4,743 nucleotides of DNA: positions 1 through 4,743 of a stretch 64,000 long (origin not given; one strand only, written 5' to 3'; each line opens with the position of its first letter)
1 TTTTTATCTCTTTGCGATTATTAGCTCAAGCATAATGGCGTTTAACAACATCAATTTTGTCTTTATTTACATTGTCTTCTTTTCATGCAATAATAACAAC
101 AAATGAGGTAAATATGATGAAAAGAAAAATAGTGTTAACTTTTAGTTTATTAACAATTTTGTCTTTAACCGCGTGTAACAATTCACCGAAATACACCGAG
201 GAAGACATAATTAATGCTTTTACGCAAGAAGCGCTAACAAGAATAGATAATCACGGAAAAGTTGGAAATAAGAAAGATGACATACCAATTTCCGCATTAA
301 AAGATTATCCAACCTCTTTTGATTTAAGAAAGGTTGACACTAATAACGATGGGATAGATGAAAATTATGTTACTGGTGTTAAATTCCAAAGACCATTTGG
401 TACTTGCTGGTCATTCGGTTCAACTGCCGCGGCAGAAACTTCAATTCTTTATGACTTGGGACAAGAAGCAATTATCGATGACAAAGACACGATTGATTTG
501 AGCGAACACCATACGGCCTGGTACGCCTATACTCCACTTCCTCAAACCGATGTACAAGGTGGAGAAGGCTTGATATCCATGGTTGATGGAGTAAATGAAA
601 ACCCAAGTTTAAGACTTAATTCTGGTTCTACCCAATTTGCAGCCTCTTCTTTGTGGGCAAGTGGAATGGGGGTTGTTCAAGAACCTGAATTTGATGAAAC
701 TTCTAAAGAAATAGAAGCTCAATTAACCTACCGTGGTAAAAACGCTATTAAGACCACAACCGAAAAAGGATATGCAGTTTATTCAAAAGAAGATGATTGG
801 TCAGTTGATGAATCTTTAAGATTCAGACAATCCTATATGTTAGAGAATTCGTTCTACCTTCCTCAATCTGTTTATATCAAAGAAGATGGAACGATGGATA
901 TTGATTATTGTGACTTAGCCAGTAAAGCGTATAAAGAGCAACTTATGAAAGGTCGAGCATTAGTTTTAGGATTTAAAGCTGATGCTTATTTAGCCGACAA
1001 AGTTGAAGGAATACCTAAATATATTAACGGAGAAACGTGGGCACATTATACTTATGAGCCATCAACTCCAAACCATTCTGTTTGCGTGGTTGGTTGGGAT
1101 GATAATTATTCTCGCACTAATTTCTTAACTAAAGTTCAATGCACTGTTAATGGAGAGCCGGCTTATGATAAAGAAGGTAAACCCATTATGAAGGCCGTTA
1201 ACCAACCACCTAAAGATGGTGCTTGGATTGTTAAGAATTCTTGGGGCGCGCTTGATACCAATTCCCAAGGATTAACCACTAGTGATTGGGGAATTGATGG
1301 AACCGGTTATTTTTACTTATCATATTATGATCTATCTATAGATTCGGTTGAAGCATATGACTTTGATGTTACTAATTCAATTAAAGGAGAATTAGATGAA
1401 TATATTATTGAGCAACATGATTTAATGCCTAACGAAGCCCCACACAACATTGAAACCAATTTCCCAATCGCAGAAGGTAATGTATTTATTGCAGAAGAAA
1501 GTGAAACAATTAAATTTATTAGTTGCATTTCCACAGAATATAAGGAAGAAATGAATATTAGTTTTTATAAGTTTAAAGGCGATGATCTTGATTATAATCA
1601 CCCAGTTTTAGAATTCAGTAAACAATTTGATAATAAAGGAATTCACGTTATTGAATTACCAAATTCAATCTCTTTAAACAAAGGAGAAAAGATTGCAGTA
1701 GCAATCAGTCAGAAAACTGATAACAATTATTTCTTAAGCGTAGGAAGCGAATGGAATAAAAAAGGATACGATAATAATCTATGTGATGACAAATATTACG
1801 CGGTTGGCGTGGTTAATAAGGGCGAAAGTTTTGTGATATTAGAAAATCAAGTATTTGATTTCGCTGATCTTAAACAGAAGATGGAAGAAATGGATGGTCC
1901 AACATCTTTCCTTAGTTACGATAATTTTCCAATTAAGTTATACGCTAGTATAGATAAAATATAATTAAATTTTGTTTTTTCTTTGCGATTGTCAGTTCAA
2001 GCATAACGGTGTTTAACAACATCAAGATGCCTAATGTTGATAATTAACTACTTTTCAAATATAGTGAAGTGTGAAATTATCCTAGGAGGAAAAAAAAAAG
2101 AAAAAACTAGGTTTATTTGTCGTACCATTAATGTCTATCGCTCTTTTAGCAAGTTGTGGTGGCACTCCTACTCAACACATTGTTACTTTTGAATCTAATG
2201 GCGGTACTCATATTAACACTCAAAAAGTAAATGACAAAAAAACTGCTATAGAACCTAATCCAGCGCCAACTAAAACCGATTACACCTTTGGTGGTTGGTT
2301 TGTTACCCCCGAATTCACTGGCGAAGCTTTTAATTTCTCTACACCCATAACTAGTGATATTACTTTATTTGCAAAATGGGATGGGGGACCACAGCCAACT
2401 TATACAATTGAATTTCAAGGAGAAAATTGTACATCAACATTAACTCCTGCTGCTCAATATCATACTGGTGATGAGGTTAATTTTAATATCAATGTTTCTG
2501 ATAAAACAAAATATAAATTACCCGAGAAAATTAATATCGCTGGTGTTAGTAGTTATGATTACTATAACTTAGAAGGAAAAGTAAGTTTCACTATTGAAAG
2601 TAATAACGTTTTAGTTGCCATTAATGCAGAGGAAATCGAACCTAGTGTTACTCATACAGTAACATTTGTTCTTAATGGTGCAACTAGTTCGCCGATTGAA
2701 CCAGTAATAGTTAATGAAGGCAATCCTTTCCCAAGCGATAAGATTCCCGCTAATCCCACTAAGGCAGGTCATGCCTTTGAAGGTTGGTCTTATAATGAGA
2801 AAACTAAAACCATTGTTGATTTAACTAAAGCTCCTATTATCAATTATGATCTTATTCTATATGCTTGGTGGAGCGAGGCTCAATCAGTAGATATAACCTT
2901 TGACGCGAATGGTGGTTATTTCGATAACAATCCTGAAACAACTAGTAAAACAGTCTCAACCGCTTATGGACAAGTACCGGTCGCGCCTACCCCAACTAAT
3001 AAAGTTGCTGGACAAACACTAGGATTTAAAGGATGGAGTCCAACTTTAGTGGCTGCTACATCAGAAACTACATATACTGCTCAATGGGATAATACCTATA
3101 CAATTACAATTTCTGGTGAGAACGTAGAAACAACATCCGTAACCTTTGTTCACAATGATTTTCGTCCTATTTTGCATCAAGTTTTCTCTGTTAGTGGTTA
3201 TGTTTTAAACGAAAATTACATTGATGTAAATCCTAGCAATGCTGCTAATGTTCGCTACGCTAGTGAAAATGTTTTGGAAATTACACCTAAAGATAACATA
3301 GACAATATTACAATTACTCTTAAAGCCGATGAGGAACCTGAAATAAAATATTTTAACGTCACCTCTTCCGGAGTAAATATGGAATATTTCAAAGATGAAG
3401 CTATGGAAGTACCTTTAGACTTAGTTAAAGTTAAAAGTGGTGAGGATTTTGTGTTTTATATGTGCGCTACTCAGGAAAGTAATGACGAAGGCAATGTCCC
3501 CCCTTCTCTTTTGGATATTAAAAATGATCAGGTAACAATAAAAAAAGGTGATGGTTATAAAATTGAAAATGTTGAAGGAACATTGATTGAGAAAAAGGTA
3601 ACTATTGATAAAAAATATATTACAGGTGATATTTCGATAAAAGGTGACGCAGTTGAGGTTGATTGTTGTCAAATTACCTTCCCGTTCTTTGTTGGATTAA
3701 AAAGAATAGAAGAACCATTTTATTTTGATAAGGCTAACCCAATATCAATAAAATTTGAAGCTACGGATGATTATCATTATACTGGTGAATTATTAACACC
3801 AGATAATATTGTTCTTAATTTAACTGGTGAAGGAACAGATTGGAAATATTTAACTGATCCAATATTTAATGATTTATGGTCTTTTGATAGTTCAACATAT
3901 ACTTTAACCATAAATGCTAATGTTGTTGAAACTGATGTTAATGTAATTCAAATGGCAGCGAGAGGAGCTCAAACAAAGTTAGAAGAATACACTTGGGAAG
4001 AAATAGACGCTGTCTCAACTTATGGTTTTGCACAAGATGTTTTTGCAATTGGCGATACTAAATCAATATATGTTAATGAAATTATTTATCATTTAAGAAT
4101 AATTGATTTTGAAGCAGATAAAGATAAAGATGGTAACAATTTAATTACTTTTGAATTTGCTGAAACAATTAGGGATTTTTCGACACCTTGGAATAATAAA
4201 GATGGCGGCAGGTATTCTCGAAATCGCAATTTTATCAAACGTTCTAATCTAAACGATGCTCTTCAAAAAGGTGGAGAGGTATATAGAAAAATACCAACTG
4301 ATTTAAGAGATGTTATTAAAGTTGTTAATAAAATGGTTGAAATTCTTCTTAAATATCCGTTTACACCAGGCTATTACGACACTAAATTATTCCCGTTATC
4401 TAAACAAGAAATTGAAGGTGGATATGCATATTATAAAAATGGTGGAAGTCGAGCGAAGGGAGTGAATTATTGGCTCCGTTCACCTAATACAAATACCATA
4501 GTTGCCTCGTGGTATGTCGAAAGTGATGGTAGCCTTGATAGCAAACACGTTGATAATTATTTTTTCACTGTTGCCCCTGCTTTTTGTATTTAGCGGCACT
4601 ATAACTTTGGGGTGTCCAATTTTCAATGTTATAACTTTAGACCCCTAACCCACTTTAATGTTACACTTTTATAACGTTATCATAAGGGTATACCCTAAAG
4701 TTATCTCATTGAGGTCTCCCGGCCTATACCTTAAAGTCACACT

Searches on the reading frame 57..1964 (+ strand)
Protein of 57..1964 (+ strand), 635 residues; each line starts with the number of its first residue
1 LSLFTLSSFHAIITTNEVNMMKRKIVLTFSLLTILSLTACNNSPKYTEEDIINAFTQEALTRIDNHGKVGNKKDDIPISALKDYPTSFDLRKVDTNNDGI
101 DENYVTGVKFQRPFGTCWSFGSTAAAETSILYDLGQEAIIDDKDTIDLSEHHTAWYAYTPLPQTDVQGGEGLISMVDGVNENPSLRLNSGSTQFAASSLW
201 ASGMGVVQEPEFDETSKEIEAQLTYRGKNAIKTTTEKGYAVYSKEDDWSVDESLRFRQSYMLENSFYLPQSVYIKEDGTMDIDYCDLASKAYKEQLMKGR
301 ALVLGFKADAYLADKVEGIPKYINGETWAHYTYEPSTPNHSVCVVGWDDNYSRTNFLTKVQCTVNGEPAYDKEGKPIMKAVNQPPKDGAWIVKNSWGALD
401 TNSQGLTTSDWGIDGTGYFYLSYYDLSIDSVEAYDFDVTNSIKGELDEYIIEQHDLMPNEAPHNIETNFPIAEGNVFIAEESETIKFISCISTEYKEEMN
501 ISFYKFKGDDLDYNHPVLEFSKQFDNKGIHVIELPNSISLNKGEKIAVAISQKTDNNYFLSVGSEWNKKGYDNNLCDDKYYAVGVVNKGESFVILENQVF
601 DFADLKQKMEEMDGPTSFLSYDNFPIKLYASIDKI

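Call 28: search_protein_families(library=pfam, proteins=[window:57-1964:+], max_evalue=0.00001)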
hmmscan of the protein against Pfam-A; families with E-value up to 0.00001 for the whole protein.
window:57-1964:+ (635 aa): 2 families
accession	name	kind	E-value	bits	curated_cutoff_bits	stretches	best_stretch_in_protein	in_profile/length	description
PF18560.7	Lectin_like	-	4.8e-11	43.5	27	1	472-606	21-143/156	Lectin like domain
PF00112.29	Peptidase_C1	-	1.7e-06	28.7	20.7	0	85-134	2-43/220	Papain family cysteine protease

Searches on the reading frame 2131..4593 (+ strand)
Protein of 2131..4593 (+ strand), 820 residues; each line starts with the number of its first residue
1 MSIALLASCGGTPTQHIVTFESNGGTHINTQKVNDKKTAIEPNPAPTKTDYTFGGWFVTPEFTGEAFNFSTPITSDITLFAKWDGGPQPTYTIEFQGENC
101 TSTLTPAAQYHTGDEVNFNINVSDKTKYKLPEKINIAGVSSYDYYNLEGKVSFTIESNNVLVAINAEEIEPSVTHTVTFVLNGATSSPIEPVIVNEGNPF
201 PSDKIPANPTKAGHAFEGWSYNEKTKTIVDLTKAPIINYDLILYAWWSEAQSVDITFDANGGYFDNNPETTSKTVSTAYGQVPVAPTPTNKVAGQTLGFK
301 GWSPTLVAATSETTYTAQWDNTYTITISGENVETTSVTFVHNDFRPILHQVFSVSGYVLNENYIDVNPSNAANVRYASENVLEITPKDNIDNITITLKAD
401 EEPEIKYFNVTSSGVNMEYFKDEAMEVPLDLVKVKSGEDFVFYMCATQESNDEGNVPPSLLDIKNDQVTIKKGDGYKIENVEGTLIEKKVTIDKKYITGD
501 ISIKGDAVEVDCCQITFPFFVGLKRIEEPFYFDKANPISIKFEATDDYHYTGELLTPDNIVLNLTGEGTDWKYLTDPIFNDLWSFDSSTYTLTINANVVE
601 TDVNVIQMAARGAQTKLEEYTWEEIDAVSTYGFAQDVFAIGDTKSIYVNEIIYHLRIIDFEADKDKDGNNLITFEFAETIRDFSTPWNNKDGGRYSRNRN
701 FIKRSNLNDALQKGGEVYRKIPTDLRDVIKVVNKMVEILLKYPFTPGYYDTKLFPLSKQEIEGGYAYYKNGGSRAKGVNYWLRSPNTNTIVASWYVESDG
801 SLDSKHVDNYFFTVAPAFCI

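Call 28: search_protein_families(library=pfam, proteins=[window:2131-4593:+], max_evalue=0.00001)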
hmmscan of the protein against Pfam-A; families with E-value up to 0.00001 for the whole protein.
window:2131-4593:+ (820 aa): 1 family
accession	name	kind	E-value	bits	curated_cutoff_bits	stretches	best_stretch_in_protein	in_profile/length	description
PF09479.16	Flg_new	-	3.8e-26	91.4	27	2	17-82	2-65/65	Listeria-Bacteroides repeat domain (List_Bact_rpt)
